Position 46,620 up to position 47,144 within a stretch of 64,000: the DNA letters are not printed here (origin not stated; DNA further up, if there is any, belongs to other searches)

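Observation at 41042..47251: Duplicated two-gene module of domain-minimal LuxR/GerE HTH proteins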

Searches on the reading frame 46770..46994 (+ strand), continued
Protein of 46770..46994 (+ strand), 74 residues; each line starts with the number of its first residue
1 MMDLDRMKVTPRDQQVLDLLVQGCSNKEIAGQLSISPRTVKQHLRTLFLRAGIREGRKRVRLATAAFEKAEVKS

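Call 41: search_protein_representatives(protein=window:46770-46994:+)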
Query: 74 residues. Proteins with E-value up to 0.001 (for the whole library): 21166; up to 1e-10: 551; up to 1e-30: 10. The best 150 are listed.
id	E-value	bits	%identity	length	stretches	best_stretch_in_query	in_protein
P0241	3.3e-49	178.4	36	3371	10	7-70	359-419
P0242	6.8e-46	168.0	33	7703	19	9-69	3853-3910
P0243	1.6e-42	157.3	36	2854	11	8-63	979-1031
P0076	5.3e-36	136.8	92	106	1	2-74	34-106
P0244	7.0e-35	133.3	89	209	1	1-74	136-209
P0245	3.2e-32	124.9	29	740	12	10-53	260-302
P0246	1.2e-31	123.1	85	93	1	1-71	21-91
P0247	1.4e-31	122.9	84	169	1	1-73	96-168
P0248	2.4e-31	122.2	83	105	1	2-73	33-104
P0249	3.1e-31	121.8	86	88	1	2-70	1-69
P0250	2.0e-30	119.2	83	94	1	1-70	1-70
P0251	7.0e-30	117.5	95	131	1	2-62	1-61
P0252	1.1e-29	116.9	83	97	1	2-71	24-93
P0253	1.2e-29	116.8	81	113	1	1-70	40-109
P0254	2.5e-29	115.8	35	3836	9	9-55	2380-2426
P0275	7.5e-28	111.2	34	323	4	7-51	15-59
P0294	3.1e-26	106.1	56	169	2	2-66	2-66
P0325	1.3e-22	94.7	56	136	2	7-63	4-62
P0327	2.5e-22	93.8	46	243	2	2-66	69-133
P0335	1.3e-21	91.5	46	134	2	3-69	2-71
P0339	2.4e-21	90.7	47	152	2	6-64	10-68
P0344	8.9e-21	88.9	51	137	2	7-64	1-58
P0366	5.0e-19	83.4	48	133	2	7-63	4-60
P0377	7.4e-18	79.7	40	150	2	6-67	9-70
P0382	1.5e-17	78.7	42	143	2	2-65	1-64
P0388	3.6e-17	77.5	51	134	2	7-64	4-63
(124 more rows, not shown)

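Call 43: list_cluster_members(proteins=[P0335, P0344, P0366, P0377, P0382, P0388, P0325, P0339, P0294, P0327])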
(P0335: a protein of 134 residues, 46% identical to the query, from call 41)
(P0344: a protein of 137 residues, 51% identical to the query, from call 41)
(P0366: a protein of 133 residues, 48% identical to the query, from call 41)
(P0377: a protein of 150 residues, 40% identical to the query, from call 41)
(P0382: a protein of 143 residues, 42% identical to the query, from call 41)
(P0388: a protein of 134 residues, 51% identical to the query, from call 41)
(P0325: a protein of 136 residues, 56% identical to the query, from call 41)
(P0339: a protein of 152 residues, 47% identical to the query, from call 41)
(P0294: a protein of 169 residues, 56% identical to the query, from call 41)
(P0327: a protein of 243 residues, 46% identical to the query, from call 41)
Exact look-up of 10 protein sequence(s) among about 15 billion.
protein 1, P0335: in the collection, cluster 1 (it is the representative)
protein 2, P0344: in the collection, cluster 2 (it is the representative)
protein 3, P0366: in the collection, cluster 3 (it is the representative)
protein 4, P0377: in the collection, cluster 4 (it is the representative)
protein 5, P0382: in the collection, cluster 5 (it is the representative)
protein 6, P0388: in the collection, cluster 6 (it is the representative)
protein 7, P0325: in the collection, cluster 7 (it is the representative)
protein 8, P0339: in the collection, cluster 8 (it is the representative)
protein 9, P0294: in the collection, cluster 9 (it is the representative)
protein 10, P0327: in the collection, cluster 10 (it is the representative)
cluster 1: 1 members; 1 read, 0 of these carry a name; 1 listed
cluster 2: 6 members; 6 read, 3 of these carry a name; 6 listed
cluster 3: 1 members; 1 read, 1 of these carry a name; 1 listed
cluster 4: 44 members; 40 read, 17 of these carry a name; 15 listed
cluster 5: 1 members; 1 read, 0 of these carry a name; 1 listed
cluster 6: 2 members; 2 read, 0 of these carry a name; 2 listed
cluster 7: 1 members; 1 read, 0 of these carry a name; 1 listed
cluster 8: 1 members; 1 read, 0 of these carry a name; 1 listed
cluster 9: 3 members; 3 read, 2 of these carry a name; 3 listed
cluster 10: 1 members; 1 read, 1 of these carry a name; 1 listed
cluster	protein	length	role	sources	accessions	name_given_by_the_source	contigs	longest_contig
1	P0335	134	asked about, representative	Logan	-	-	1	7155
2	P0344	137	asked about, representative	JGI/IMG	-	DNA-binding NarL/FixJ family response regulator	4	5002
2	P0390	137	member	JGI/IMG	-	DNA-binding NarL/FixJ family response regulator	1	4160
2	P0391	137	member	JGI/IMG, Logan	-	DNA-binding NarL/FixJ family response regulator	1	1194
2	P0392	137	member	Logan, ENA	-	-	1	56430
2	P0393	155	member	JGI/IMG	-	-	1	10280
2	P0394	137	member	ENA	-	-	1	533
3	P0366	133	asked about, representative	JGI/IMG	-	DNA-binding NarL/FixJ family response regulator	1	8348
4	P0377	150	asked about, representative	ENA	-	-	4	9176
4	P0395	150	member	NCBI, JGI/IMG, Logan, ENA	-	DNA-binding NarL/FixJ family response regulator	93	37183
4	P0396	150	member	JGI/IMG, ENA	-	DNA-binding NarL/FixJ family response regulator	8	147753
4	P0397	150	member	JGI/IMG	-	DNA-binding NarL/FixJ family response regulator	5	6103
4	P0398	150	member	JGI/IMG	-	DNA-binding NarL/FixJ family response regulator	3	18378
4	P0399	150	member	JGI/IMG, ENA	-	DNA-binding NarL/FixJ family response regulator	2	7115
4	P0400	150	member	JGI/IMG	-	DNA-binding NarL/FixJ family response regulator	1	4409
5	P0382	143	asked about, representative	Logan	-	-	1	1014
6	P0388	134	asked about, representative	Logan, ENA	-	-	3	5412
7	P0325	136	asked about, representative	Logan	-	-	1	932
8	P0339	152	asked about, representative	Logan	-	-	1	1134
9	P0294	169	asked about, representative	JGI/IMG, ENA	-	DNA-binding NarL/FixJ family response regulator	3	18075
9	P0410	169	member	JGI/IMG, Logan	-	DNA-binding NarL/FixJ family response regulator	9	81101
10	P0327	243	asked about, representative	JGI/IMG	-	DNA-binding NarL/FixJ family response regulator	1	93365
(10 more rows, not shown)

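Call 44: find_encoding_contigs(protein=P0395, flank=6000, max_places=4)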
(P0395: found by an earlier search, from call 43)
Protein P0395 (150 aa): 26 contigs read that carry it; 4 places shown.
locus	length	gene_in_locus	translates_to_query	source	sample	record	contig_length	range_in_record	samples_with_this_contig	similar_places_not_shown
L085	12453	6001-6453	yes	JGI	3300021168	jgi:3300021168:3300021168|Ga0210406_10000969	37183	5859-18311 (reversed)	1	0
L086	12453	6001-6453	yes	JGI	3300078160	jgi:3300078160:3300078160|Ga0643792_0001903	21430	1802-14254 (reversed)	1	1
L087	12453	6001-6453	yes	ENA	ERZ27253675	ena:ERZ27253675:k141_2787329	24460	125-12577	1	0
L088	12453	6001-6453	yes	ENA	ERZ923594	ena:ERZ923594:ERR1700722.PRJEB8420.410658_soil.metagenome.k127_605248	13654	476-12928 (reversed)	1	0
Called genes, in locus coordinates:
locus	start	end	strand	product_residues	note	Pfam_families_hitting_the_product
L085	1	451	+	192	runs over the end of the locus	-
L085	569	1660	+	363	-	PF13098:Thioredoxin_2 (weak), PF13462:Thioredoxin_4, PF01323:DSBA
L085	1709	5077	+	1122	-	PF02368:Big_2 (faint), PF07679:I-set (faint), PF13927:Ig_3 (faint)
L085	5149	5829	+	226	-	-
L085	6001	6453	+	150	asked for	PF00196:GerE, PF08281:Sigma70_r4_2 (weak), PF00196:GerE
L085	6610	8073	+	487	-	PF01590:GAF (weak), PF13185:GAF_2, PF03544:TonB_C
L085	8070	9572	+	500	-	-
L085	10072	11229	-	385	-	PF01408:GFO_IDH_MocA, PF19051:GFO_IDH_MocA_C2, PF22725:GFO_IDH_MocA_C3, PF02894:GFO_IDH_MocA_C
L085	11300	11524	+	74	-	-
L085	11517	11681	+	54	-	-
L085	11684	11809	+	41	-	-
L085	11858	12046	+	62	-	-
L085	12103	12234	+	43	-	-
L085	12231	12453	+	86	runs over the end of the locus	-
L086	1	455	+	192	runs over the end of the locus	-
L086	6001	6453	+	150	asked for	PF00196:GerE, PF08281:Sigma70_r4_2 (weak), PF00196:GerE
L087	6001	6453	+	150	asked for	PF00196:GerE, PF08281:Sigma70_r4_2 (weak), PF00196:GerE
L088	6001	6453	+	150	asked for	PF00196:GerE, PF08281:Sigma70_r4_2 (weak), PF00196:GerE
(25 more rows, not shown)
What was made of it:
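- P0395 appears in 164 collection blocks (call 44).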

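Call 46: find_encoding_contigs(protein=P0410, flank=6000, max_places=2)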
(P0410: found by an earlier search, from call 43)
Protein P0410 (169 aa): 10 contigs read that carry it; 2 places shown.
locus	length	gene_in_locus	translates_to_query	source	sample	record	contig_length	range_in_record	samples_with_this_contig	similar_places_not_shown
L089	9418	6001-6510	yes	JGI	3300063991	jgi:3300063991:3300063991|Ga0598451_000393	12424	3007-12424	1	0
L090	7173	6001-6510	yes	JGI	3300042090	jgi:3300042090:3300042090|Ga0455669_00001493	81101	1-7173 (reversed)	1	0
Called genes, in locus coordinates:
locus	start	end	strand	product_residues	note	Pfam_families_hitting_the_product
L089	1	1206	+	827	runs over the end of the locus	PF05231:MASE1, PF00989:PAS, PF13188:PAS_8 (faint), PF08448:PAS_4, PF13426:PAS_9, PF13185:GAF_2 (weak), PF00990:GGDEF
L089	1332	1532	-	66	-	-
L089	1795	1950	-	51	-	-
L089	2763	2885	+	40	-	-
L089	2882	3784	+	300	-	PF00930:DPPIV_N (faint), PF26550:Tricorn_2nd, PF26549:Tricorn_N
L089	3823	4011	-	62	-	-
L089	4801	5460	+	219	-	PF16968:TadZ_N (weak), PF00196:GerE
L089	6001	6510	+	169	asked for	PF00196:GerE, PF04545:Sigma70_r4 (faint), PF08281:Sigma70_r4_2 (weak), PF00196:GerE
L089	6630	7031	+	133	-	-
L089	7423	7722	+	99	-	-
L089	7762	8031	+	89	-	-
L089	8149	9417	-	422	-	?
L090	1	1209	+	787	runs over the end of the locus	PF05231:MASE1, PF00989:PAS, PF13188:PAS_8 (faint), PF08448:PAS_4, PF13426:PAS_9, PF13185:GAF_2 (weak), PF00990:GGDEF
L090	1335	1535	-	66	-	-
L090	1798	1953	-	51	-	-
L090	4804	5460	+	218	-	PF16968:TadZ_N (weak), PF00196:GerE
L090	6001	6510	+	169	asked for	PF00196:GerE, PF04545:Sigma70_r4 (faint), PF08281:Sigma70_r4_2 (weak), PF00196:GerE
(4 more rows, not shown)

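Call 47: find_encoding_contigs(protein=P0392, flank=6000, max_places=2)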
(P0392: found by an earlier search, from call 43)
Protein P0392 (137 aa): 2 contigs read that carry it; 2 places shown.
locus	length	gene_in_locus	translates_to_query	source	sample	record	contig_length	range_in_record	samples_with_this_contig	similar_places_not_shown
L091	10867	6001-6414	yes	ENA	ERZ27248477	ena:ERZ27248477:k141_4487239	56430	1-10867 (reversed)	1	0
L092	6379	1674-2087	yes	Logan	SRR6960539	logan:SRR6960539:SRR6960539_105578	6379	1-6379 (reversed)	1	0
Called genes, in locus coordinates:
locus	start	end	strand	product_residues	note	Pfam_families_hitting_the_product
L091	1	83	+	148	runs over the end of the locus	-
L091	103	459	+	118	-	-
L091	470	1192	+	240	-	-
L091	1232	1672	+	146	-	-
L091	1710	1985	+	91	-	-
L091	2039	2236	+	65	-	-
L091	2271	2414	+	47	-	-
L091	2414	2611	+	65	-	-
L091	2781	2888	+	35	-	-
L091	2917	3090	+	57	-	-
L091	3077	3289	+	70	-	PF12728:HTH_17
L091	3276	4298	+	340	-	PF00589:Phage_integrase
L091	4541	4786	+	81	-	-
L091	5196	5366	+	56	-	-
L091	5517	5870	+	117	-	-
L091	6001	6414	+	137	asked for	PF00196:GerE, PF02796:HTH_7 (faint), PF08281:Sigma70_r4_2 (weak), PF13384:HTH_23 (faint), PF13412:HTH_24 (faint), PF13936:HTH_38 (faint), PF00196:GerE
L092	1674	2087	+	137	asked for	PF00196:GerE, PF02796:HTH_7 (faint), PF08281:Sigma70_r4_2 (weak), PF13384:HTH_23 (faint), PF13412:HTH_24 (faint), PF13936:HTH_38 (faint), PF00196:GerE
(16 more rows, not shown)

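Call 51: search_solved_structures(query=P0395, max_evalue=0.001, show_alignments=2)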
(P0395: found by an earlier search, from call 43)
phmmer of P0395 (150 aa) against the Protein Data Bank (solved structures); distinct sequences matched with E-value up to 0.001: 14.
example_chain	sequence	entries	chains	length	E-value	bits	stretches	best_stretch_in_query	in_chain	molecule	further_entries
4yn8_A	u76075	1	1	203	2.8e-07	34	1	84-135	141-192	Response regulator ChrA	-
8u3b_G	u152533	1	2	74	4.6e-06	30.1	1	11-139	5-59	Nitrate/nitrite response regulator protein NarL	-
1je8_A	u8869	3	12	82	5.9e-06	29.7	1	11-135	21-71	Nitrate/Nitrite Response Regulator Protein NARL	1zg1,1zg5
3kln_A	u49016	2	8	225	2.4e-05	27.7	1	85-141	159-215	Transcriptional regulator, LuxR family | Transcriptional regulator VpsT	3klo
1a04_A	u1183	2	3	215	3.1e-05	27.3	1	11-139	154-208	NITRATE/NITRITE RESPONSE REGULATOR PROTEIN NARL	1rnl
1yio_A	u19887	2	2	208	5.2e-05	26.6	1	58-134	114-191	response regulatory protein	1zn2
4ldz_A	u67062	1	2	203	5.3e-05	26.6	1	60-136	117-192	Transcriptional regulatory protein DesR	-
1zlk_A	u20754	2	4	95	9.6e-05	25.8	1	78-140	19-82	Dormancy Survival Regulator | TWO COMPONENT TRANSCRIPTIONAL REGULATORY PROTEIN DEVR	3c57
1zlj_A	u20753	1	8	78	0.00013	25.4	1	85-140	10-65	Dormancy Survival Regulator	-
5xso_A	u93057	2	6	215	0.00029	24.2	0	8-52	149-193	Response regulator FixJ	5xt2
3c3w_A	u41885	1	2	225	0.00031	24.1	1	78-140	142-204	TWO COMPONENT TRANSCRIPTIONAL REGULATORY PROTEIN DEVR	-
1fse_A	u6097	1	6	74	0.00061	23.2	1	5-58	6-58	GERE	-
7vim_A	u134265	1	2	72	0.00062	23.1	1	85-140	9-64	Protein EsrB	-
8a5r_AAA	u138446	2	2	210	0.00086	22.7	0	84-136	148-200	Light-activated DNA-binding protein EL222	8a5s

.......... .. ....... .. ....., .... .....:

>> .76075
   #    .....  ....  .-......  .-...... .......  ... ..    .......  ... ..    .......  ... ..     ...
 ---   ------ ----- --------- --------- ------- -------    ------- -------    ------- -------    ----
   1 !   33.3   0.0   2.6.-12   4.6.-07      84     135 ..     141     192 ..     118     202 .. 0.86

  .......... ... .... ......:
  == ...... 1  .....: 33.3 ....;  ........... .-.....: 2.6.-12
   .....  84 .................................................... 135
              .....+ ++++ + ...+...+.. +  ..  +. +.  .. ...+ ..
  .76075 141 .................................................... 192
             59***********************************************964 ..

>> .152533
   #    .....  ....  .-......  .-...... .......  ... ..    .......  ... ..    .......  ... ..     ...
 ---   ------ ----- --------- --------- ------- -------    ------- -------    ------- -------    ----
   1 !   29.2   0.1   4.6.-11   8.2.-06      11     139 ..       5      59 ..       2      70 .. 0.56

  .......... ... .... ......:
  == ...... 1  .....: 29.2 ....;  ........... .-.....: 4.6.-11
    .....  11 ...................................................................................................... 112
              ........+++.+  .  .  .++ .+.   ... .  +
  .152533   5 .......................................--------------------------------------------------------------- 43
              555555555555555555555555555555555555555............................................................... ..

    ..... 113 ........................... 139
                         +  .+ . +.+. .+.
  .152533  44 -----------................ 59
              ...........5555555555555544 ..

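Call 52: search_solved_structures(query=window:46770-46994:+, max_evalue=0.001)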
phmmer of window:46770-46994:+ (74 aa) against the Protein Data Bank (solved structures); distinct sequences matched with E-value up to 0.001: 25.
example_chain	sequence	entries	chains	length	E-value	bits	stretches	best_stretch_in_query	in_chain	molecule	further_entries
1yio_A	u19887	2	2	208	1.1e-07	35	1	8-63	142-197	response regulatory protein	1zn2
1fse_A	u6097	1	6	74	8.2e-07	32.3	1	8-59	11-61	GERE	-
3kln_A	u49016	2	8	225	1e-06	32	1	7-53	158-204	Transcriptional regulator, LuxR family | Transcriptional regulator VpsT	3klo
1je8_A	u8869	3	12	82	3.6e-06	30.3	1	5-53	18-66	Nitrate/Nitrite Response Regulator Protein NARL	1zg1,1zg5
8u3b_G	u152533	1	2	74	4.1e-06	30.1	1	7-53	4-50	Nitrate/nitrite response regulator protein NarL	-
4wsz_A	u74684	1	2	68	7.4e-06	29.3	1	9-60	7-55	Response regulator receiver domain protein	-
1x3u_A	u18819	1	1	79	7.6e-06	29.2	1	9-65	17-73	Transcriptional regulatory protein fixJ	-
4wt0_B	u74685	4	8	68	8e-06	29.2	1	9-64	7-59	Response regulator receiver domain protein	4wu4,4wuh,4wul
8a5r_AAA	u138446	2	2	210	1e-05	28.8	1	9-65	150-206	Light-activated DNA-binding protein EL222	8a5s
1a04_A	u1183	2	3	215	1.4e-05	28.4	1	5-52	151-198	NITRATE/NITRITE RESPONSE REGULATOR PROTEIN NARL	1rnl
6jqs_A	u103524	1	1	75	1.6e-05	28.2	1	6-60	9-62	DNA-binding response regulator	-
3p7n_A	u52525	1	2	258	1.9e-05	27.9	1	9-65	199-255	Sensor histidine kinase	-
5xso_A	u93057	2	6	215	4.5e-05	26.8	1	8-64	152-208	Response regulator FixJ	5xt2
4yn8_A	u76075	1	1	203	7.5e-05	26.1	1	6-55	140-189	Response regulator ChrA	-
5hev_A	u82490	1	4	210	0.00012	25.4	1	8-67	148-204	Response regulator protein VraR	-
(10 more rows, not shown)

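Call 56: predict_structure(alignment_id=A5)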
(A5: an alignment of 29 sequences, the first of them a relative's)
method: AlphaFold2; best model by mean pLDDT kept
length: 150 residues; sequences in the alignment: 29
mean_pLDDT: 84.4   pTM: 0.78
mean pLDDT of the five models: 84.4, 81.5, 81.4, 80.5, 79.8
residues with pLDDT >= 90: 90; 70-90: 32; 50-70: 17; < 50: 11
segments of 3 or more residues with pLDDT < 50: 1-6, 76-78
pLDDT, mean of each block of 10 residues (from residue 1): 48 89 90 96 96 93 88 50 75 95 98 97 92 89 69
secondary structure, 60 per line:
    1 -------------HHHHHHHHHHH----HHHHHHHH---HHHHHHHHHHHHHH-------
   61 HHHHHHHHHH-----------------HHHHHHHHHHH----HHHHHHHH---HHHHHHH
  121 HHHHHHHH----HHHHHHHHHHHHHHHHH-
elements in order: H14-24 H29-36 H40-53 H61-70 H88-98 H103-110 H114-128 H133-149
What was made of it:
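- (7) AlphaFold2 on a fused member gives pLDDT 84 and pTM 0.78, with two 4-helix domains and a floppy linker (call 56). The fused protein is modelled with a single confident arrangement (pTM 0.78, call 56).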

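Call 59: fold_search(model_id=the predicted structure, library=pdb)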
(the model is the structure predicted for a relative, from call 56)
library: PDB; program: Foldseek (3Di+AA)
matches with E <= 10: 698; with E <= 0.001: 0
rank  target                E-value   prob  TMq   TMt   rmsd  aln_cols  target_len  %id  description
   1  1je8_E                1.5e-02  1.00  0.39  0.84   0.8        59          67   30  Two-Component response regulator NarL/DNA Complex: DNA Bending Found in a High Affinity Site (released 2002-09-27)
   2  1je8_A                1.9e-02  1.00  0.39  0.86   0.8        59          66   30  Two-Component response regulator NarL/DNA Complex: DNA Bending Found in a High Affinity Site (released 2002-09-27)
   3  1a04_A                2.9e-02  1.00  0.38  0.28   0.8        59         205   30  THE STRUCTURE OF THE NITRATE/NITRITE RESPONSE REGULATOR PROTEIN NARL IN THE MONOCLINIC C2 CRYSTAL FORM (released 1998-03-18)
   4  3qp6                  2.9e-02  1.00  0.37  0.22   2.3        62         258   31  Crystal structure of CviR (Chromobacterium violaceum 12472) bound to C6-HSL (released 2011-03-30)
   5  1rnl                  3.7e-02  1.00  0.39  0.29   0.7        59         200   30  THE NITRATE/NITRITE RESPONSE REGULATOR PROTEIN NARL FROM NARL (released 1996-11-08)
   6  4wul_A                3.7e-02  1.00  0.36  0.80   1.4        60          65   28  Crystal structure of E. faecalis DNA binding domain LiaRD191N complexed with 26bp DNA (released 2015-05-06)
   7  5o8z_B                3.7e-02  0.99  0.38  0.27  13.3       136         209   18  Conformational dynamism for DNA interaction in Salmonella typhimurium RcsB response regulator. (released 2017-11-15)
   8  3klo_B                4.1e-02  1.00  0.36  0.26   1.1        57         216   30  Vibrio cholerae VpsT bound to c-di-GMP (released 2010-02-09)
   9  4wt0_A                4.1e-02  1.00  0.37  0.80   1.3        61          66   28  Crystal structure of the DNA binding domains of LiaRD191N from E. faecalis (released 2015-05-06)
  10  1yio                  4.1e-02  1.00  0.37  0.28  12.2       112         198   20  Crystallographic structure of response regulator StyR from Pseudomonas fluorescens (released 2005-09-27)
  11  6ugl_A                4.3e-02  1.00  0.37  0.26   2.7        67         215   27  Vibrio cholerae quorum-sensing receptor VqmA bound to its autoinducer ligand DPO (released 2020-01-29)
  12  4yn8                  4.3e-02  1.00  0.37  0.28  13.3        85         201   34  Crystal Structure of Response Regulator ChrA in Heme-Sensing Two Component System (released 2015-08-19)
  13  6kju_B                4.6e-02  1.00  0.37  0.25   2.2        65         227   28  Huge conformation shift of Vibrio cholerae VqmA dimer in the absence of target DNA provides insight into DNA-binding m (released 2019-11-13)
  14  1zlj_B                5.3e-02  1.00  0.40  0.85   1.6        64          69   28  Crystal Structure of the Mycobacterium tuberculosis Hypoxic Response Regulator DosR C-terminal Domain (released 2006-01-31)
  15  3kln_B                5.3e-02  1.00  0.36  0.26   1.1        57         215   30  Vibrio cholerae VpsT (released 2010-02-09)
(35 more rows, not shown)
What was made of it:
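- Closest known: NarL C-terminal domain bound to DNA. Same: Best structural match of each domain of the fused relative: rmsd 0.8 A over 59 columns, TM 0.84-0.86 (call 59).
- Each domain superposes on the NarL C-terminal domain at 0.8 A (call 59).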

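Call 79: search_protein_families(library=phrogs, proteins=[window:46770-46994:+, P0392, P0395], max_evalue=0.001)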
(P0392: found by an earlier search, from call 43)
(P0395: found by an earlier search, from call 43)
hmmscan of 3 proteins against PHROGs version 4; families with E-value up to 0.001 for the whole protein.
window:46770-46994:+ (74 aa): 8 families
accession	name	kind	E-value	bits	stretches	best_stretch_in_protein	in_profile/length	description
phrog_10300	-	transcription regulation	2.9e-08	34.9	1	8-64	120-176/182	transcriptional regulator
phrog_3282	-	transcription regulation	3.2e-07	31.4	1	9-57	48-96/158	sigma factor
phrog_24049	-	unknown function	8.3e-07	30.1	1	9-54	17-62/149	-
phrog_3855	-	DNA, RNA and nucleotide metabolism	1.1e-05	26.8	1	6-47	62-103/115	HTH DNA binding protein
phrog_27555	-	transcription regulation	0.00028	21.5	1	9-56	132-179/203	transcriptional regulator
phrog_664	-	DNA, RNA and nucleotide metabolism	0.00035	21.5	1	10-44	39-73/210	DNA binding protein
phrog_1740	-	transcription regulation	0.0007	19.2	1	8-44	168-205/567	RNA polymerase sigma factor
phrog_323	-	transcription regulation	0.00097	19.8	0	6-57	146-198/319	transcriptional regulator, D5-like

P0392 (137 aa): 12 families
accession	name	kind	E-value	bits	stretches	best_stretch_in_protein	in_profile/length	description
phrog_3282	-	transcription regulation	6.4e-12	46.6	1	3-42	48-87/158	sigma factor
phrog_10300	-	transcription regulation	2.9e-10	41.4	1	2-52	120-170/182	transcriptional regulator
phrog_323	-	transcription regulation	3.7e-09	37.6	1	2-111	96-185/319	transcriptional regulator, D5-like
phrog_3855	-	DNA, RNA and nucleotide metabolism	2.1e-08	35.6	1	4-41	66-103/115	HTH DNA binding protein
phrog_645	-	DNA, RNA and nucleotide metabolism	7.1e-06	27.3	0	6-40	26-61/196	Rnase E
phrog_27555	-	transcription regulation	3.6e-05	24.4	0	3-51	132-178/203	transcriptional regulator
phrog_664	-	DNA, RNA and nucleotide metabolism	0.00011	23.1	0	4-44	86-127/210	DNA binding protein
phrog_1033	-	DNA, RNA and nucleotide metabolism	0.00015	22.7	0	11-50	145-185/334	ParB-like partition protein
phrog_1740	-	transcription regulation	0.0004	20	0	3-38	169-205/567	RNA polymerase sigma factor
phrog_28434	-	unknown function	0.00043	21.7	0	75-108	7-40/98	-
phrog_11108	-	unknown function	0.00043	21.2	0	8-43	54-89/180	-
phrog_4494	-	unknown function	0.00058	21.3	0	9-64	10-65/109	-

P0395 (150 aa): 12 families
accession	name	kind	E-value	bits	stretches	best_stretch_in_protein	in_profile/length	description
phrog_3282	-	transcription regulation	3.6e-12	47.4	2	82-136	44-98/158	sigma factor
phrog_3855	-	DNA, RNA and nucleotide metabolism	2.7e-11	44.9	1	74-131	54-109/115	HTH DNA binding protein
phrog_10300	-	transcription regulation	4.8e-08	34.2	0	11-61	120-170/182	transcriptional regulator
phrog_24049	-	unknown function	9.8e-07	29.8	1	87-145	18-76/149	-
phrog_27555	-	transcription regulation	2.3e-06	28.3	0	6-59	126-179/203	transcriptional regulator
phrog_664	-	DNA, RNA and nucleotide metabolism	1.9e-05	25.6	0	20-49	94-123/210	DNA binding protein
phrog_13787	-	unknown function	2.8e-05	25.3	0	85-128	121-164/172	-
phrog_3512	-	transcription regulation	5.3e-05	24.4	0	83-129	63-110/130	sigma factor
phrog_12540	-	unknown function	6.2e-05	24.2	0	12-49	24-62/153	-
phrog_1740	-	transcription regulation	9.5e-05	22.1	0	11-51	168-209/567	RNA polymerase sigma factor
phrog_731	-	unknown function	0.0005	20.4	0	8-51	149-201/227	-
phrog_323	-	transcription regulation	0.00098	19.8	0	12-129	97-193/319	transcriptional regulator, D5-like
